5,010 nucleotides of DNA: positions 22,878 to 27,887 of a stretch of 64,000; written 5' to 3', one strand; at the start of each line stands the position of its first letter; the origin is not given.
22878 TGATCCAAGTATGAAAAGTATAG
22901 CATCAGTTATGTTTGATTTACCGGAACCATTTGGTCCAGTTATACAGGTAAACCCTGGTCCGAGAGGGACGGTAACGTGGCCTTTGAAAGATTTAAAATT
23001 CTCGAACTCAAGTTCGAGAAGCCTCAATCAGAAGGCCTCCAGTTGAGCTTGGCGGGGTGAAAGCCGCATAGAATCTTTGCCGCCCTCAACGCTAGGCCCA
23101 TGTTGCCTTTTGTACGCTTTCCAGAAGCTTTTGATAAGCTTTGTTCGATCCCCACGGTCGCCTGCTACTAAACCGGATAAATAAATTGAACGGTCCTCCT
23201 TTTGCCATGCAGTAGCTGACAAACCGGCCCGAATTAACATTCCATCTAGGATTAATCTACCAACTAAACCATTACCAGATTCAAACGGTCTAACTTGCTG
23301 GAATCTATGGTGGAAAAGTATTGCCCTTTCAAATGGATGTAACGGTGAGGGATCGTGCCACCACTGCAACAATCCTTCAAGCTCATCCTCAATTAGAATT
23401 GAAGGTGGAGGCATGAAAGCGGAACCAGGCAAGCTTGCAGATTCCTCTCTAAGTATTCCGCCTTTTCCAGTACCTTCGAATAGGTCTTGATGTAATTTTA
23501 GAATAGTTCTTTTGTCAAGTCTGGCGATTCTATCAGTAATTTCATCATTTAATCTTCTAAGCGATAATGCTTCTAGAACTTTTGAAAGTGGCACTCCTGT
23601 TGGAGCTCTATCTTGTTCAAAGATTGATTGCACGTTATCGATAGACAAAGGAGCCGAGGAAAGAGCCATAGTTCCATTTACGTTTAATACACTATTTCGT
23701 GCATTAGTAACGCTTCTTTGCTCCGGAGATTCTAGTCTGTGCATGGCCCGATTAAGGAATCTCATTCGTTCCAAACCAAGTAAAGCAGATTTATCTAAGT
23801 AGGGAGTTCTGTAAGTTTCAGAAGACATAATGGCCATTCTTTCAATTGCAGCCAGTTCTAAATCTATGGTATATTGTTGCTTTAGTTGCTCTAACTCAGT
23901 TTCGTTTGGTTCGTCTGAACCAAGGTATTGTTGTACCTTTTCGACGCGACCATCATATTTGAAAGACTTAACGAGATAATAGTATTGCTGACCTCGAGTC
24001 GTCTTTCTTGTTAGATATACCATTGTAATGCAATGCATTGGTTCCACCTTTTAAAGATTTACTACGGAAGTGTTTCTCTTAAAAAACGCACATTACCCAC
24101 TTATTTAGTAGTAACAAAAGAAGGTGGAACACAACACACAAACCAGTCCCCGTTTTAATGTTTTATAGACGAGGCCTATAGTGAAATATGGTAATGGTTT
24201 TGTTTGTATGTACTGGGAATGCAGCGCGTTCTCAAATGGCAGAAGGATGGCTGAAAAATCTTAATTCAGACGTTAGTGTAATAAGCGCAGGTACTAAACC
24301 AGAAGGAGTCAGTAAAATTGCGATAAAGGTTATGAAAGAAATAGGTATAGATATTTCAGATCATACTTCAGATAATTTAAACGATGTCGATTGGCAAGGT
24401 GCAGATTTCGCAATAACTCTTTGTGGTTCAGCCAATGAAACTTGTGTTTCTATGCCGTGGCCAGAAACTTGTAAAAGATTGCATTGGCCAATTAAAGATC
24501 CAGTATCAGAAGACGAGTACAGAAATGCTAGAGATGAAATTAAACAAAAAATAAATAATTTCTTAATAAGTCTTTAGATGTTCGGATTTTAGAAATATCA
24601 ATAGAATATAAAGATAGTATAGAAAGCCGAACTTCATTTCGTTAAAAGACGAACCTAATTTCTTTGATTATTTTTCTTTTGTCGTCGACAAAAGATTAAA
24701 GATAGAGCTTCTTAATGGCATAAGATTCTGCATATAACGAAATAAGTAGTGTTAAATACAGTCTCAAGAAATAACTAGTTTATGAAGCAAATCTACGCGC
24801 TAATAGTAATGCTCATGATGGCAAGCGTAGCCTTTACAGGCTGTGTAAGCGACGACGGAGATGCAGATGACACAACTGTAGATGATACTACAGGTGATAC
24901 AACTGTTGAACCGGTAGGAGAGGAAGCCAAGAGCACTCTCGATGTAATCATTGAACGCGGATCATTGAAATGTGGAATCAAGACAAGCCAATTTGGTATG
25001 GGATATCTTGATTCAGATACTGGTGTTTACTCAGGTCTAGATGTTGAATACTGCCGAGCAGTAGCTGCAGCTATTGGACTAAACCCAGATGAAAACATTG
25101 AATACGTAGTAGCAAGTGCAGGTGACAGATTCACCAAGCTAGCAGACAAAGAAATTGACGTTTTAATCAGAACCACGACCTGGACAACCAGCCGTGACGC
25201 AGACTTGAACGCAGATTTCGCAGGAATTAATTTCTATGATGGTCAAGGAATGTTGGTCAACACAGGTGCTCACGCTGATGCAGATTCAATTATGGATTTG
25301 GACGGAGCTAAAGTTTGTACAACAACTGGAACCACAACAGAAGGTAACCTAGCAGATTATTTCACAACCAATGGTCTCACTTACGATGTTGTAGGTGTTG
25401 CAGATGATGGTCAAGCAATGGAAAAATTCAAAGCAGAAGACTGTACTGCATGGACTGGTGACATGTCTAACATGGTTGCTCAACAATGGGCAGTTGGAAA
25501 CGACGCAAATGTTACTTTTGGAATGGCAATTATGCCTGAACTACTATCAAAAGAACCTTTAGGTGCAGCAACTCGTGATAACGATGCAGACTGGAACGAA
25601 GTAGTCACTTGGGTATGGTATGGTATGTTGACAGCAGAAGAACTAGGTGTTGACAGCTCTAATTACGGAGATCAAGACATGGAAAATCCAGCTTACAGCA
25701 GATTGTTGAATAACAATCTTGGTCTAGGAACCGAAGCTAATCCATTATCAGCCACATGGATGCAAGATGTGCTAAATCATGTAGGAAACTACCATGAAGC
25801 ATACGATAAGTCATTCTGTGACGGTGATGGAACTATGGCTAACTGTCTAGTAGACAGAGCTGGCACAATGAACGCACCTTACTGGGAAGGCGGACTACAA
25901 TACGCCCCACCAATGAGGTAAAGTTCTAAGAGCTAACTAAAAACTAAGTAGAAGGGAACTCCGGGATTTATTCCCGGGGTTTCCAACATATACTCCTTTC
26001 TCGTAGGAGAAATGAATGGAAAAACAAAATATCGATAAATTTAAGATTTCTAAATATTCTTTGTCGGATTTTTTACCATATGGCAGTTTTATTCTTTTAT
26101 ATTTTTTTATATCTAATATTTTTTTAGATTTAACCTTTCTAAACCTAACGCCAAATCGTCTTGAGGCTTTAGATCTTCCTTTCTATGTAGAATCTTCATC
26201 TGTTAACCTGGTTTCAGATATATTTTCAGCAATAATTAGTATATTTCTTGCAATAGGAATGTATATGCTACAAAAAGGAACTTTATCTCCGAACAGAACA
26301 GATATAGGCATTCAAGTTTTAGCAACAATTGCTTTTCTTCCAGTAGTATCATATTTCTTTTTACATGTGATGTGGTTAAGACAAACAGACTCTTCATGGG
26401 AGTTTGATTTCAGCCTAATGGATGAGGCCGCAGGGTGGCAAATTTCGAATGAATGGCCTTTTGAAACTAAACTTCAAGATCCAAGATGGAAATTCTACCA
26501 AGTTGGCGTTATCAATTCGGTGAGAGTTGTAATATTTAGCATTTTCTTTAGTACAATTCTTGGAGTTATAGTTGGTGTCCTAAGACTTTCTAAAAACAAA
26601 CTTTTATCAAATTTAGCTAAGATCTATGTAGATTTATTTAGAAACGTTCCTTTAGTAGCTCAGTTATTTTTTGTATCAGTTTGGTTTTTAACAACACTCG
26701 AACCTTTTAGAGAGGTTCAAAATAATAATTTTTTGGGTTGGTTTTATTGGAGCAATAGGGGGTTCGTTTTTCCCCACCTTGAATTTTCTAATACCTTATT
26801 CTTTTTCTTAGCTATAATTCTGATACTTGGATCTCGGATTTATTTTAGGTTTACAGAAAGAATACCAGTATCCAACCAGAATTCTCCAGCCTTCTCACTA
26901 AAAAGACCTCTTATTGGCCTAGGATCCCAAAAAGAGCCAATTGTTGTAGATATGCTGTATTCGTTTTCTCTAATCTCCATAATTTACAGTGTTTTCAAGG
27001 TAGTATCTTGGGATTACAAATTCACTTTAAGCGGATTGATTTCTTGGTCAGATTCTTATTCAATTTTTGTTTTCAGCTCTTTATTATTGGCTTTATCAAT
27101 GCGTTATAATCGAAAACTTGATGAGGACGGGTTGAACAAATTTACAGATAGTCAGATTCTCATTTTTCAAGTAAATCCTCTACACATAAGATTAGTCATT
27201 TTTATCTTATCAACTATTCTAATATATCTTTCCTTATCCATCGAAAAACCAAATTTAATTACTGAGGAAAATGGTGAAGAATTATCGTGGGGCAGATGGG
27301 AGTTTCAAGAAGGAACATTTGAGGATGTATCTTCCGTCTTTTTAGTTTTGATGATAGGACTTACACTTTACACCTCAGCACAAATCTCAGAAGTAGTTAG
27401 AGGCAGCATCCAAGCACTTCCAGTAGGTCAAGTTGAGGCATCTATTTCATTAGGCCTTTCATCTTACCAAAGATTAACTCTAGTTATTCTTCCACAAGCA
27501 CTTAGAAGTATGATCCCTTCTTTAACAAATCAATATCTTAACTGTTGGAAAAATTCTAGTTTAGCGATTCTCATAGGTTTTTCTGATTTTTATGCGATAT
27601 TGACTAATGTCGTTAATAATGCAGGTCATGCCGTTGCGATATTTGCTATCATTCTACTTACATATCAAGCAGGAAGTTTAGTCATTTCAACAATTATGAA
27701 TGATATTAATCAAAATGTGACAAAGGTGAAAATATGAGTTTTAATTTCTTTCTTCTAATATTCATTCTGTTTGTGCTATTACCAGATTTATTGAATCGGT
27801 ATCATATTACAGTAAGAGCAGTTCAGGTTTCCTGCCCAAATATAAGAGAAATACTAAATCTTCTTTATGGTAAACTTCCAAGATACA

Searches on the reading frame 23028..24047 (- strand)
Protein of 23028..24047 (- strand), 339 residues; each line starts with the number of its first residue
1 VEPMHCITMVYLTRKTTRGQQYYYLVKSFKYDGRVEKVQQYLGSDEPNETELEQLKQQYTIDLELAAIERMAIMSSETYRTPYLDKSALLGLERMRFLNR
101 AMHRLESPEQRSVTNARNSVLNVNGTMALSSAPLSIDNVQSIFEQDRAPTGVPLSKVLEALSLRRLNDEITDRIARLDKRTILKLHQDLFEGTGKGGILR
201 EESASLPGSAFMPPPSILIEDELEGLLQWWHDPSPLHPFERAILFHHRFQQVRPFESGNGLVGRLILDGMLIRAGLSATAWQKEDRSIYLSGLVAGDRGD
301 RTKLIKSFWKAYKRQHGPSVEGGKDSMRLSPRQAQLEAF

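Call 57: search_protein_families(library=pfam, proteins=[window:23028-24047:-], max_evalue=0.001)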
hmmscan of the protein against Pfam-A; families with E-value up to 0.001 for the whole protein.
window:23028-24047:- (339 aa): 1 family
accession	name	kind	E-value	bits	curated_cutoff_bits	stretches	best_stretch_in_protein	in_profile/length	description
PF02661.23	Fic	-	2.8e-14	54.2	24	1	177-269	2-91/93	Fic/DOC family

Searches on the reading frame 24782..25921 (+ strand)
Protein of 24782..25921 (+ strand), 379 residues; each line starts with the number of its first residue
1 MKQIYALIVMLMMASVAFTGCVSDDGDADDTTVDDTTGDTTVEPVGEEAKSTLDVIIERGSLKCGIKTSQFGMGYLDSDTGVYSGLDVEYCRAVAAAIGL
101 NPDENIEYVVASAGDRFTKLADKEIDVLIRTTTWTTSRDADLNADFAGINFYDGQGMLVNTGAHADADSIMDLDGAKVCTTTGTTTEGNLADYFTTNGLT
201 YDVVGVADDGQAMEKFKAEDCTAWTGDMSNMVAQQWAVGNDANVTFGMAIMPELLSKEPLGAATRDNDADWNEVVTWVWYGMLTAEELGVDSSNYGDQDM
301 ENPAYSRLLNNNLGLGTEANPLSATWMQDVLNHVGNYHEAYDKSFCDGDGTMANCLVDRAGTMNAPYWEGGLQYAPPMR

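Call 83: search_protein_families(library=pfam, proteins=[window:24782-25921:+], max_evalue=0.00001)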
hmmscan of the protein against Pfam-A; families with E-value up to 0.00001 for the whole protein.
window:24782-25921:+ (379 aa): 1 family
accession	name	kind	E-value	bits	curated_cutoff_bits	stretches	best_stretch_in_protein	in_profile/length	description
PF00497.25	SBP_bac_3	-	2.7e-10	40.6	26.4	1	62-213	1-98/132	Bacterial extracellular solute-binding proteins, family 3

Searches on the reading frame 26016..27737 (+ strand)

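Call 83: search_protein_families(library=pfam, proteins=[window:26016-27737:+], max_evalue=0.00001)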
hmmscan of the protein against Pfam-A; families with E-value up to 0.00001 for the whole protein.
window:26016-27737:+ (573 aa): 1 family
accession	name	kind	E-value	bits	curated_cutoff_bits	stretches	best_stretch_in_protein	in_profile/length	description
PF00528.27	BPD_transp_1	-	2e-13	50.9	26.4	1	376-562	19-176/184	Binding-protein-dependent transport system inner membrane component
